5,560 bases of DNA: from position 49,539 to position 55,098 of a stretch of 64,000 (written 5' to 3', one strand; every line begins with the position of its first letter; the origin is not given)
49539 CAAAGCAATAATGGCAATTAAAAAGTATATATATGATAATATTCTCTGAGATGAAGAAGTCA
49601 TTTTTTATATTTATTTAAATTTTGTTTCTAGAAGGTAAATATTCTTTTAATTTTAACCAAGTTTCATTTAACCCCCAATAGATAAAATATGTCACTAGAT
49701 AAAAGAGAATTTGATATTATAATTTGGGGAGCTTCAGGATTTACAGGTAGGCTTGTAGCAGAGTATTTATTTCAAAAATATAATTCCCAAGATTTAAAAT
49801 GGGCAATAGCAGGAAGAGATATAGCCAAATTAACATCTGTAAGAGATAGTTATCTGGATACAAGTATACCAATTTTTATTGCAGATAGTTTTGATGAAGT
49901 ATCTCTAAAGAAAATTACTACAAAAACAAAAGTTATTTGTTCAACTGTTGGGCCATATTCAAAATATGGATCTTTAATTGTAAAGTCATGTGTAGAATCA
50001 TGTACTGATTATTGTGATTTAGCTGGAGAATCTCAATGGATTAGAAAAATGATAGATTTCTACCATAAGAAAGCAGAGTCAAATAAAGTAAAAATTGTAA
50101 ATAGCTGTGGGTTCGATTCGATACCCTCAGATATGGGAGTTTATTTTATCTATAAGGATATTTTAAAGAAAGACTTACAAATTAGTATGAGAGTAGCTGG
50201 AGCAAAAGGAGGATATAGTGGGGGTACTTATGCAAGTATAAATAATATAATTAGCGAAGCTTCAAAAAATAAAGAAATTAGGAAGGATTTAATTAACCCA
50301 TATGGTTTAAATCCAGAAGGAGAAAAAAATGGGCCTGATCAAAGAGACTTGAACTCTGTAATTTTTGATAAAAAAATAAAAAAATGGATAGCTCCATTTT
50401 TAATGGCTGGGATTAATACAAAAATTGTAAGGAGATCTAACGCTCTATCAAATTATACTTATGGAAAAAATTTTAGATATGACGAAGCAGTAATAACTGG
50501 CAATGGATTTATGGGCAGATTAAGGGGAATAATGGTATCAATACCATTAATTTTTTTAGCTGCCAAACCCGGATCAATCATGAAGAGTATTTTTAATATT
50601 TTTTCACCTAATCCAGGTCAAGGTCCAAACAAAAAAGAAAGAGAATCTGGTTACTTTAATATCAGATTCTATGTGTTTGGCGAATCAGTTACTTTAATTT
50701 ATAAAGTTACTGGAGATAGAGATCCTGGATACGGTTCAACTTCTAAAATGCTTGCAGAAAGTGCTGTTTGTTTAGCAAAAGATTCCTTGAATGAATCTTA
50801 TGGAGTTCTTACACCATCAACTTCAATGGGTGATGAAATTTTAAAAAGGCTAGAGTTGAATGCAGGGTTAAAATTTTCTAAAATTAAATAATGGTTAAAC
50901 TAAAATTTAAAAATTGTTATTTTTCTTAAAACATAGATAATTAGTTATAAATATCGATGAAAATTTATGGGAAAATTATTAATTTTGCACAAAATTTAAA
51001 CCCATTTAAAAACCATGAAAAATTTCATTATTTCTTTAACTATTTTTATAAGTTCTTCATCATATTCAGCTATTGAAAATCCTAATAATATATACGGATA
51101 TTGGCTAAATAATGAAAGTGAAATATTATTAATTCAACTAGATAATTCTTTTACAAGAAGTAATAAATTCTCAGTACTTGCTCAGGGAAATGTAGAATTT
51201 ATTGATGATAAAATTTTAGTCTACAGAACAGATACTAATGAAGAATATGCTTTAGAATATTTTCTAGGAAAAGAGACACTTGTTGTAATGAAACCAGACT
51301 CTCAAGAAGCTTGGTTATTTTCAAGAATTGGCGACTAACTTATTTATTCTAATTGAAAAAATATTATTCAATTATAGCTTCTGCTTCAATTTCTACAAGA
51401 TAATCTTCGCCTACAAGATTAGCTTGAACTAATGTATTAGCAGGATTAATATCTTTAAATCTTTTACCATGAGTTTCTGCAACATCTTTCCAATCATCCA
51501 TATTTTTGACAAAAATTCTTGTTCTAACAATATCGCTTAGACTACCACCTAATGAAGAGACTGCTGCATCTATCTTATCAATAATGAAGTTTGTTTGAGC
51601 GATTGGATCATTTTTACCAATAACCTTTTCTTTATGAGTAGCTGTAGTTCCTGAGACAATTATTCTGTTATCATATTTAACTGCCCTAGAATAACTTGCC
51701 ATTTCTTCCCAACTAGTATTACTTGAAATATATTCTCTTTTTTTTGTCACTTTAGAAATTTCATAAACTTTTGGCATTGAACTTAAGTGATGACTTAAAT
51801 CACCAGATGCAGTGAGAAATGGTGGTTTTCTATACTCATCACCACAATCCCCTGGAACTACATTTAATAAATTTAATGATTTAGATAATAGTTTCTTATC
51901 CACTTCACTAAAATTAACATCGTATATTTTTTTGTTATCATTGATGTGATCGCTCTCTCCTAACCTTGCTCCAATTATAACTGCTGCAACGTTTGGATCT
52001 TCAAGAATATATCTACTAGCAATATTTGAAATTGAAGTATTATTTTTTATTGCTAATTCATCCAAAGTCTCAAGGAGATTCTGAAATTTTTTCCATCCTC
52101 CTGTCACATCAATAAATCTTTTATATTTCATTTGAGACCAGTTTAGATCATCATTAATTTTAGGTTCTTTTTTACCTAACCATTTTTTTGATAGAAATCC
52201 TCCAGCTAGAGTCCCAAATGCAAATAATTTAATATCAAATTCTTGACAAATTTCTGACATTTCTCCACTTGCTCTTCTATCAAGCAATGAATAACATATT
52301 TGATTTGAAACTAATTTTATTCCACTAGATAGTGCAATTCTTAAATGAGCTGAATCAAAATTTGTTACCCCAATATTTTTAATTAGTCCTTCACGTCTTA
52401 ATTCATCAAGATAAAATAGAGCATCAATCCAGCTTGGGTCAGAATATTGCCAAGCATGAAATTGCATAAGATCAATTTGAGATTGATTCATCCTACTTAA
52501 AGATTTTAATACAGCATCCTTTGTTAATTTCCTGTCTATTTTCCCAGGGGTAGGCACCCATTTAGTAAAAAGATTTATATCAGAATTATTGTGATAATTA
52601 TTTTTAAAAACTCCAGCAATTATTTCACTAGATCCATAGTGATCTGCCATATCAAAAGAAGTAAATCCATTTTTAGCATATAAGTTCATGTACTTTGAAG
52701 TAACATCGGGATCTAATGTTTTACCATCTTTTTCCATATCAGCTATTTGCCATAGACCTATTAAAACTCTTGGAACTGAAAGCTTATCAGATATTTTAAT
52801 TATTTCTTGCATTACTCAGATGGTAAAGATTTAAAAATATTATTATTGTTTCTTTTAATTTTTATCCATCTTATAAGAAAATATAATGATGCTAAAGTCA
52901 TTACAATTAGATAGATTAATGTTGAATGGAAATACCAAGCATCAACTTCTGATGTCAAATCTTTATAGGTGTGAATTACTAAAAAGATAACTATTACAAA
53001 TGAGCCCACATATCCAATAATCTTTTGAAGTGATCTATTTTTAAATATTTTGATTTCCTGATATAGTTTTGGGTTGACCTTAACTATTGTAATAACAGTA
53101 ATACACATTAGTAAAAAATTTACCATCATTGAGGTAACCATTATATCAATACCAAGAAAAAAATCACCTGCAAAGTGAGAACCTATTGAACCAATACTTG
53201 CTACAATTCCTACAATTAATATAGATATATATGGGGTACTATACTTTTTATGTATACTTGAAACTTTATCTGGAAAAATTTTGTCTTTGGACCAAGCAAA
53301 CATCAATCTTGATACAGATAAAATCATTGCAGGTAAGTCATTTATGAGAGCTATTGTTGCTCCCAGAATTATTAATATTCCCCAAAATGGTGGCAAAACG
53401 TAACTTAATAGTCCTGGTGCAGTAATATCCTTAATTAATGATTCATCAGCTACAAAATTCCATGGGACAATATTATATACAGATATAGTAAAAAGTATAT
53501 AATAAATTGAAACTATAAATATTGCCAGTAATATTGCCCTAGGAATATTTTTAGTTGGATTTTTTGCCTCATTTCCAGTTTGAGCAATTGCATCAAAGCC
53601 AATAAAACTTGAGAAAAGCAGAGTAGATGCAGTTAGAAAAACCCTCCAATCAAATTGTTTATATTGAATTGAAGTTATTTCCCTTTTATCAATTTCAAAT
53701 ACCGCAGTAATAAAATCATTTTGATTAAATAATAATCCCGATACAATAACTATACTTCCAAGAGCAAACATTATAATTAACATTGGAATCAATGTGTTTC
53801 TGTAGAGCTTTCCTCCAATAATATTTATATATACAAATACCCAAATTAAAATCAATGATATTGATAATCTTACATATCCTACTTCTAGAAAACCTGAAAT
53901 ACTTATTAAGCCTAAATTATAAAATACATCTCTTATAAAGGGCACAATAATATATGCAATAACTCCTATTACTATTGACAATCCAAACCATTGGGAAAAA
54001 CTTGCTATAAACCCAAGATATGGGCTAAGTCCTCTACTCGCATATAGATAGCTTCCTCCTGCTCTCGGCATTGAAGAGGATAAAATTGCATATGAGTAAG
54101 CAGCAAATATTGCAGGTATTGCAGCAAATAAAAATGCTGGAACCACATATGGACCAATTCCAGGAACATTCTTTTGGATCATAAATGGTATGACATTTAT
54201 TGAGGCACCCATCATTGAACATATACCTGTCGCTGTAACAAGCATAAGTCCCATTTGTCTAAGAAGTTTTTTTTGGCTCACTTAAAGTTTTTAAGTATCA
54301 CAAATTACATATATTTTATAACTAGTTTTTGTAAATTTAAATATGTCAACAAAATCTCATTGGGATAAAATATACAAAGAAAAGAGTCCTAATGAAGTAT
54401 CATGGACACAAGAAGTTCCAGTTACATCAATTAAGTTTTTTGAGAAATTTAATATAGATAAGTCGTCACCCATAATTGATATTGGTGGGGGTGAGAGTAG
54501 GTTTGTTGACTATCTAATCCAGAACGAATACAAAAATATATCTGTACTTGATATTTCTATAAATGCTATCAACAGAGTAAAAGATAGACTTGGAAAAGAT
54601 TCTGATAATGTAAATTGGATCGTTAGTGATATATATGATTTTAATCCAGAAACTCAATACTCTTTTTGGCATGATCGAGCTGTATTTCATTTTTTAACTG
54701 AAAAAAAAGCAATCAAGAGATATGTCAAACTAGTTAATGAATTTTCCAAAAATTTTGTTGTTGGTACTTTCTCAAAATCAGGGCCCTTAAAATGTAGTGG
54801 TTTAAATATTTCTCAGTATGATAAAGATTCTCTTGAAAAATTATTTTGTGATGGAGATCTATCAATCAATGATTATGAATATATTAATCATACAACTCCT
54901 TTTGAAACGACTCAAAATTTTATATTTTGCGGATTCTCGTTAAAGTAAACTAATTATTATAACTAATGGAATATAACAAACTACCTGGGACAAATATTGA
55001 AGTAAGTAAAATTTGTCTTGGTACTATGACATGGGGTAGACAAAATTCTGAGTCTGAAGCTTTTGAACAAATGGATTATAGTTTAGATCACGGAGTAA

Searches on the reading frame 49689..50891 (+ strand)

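Call 86: search_protein_families(library=pfam, proteins=[window:49689-50891:+], max_evalue=0.0001)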
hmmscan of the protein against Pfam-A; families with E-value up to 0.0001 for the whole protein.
window:49689-50891:+ (400 aa): 1 family
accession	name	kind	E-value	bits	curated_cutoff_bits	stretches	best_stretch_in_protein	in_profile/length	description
PF03435.24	Sacchrp_dh_NADP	-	1.7e-08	35.3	25.1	1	10-135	1-127/129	Saccharopine dehydrogenase NADP binding domain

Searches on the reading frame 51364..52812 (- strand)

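Call 86: search_protein_families(library=pfam, proteins=[window:51364-52812:-], max_evalue=0.0001)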
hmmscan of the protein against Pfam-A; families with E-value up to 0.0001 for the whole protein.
window:51364-52812:- (482 aa): 2 families
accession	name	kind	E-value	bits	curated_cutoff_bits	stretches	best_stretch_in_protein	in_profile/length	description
PF00248.27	Aldo_ket_red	-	3.1e-53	181.2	24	1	16-306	2-283/291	Aldo/keto reductase family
PF01042.26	Ribonuc_L-PSP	-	1.5e-23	83.5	27.3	1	371-480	8-120/121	Endoribonuclease L-PSP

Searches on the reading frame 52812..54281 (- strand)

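Call 86: search_protein_families(library=pfam, proteins=[window:52812-54281:-], max_evalue=0.0001)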
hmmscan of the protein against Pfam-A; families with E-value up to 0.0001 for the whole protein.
window:52812-54281:- (489 aa): 2 families
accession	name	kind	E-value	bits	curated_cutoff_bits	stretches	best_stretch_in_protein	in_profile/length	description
PF13520.12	AA_permease_2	-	1.2e-31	110.6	27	1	16-455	7-421/427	Amino acid permease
PF00324.27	AA_permease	-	3.9e-29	102.1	24.6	1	42-475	26-461/470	Amino acid permease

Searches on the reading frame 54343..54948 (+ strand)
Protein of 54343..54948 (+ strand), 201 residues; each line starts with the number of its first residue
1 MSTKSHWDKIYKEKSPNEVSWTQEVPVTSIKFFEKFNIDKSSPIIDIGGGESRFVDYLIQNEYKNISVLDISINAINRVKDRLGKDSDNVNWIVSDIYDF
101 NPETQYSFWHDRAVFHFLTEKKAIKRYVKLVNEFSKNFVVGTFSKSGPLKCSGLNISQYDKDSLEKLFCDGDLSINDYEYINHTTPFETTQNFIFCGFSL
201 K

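Call 86: search_protein_families(library=pfam, proteins=[window:54343-54948:+], max_evalue=0.0001)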
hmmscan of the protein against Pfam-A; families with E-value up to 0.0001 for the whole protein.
window:54343-54948:+ (201 aa): 4 families
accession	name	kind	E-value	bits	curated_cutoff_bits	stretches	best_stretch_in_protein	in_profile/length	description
PF13649.12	Methyltransf_25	-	2.5e-06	28.5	27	1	44-126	1-88/97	Methyltransferase domain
PF08242.18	Methyltransf_12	-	2.3e-05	25.5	30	1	45-124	1-84/98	Methyltransferase domain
PF13847.12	Methyltransf_31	-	2.6e-05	24.4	27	1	39-146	2-115/145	Methyltransferase domain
PF00398.26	RrnaAD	-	8.1e-05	22.3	24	0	33-138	23-115/263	Ribosomal RNA adenine dimethylase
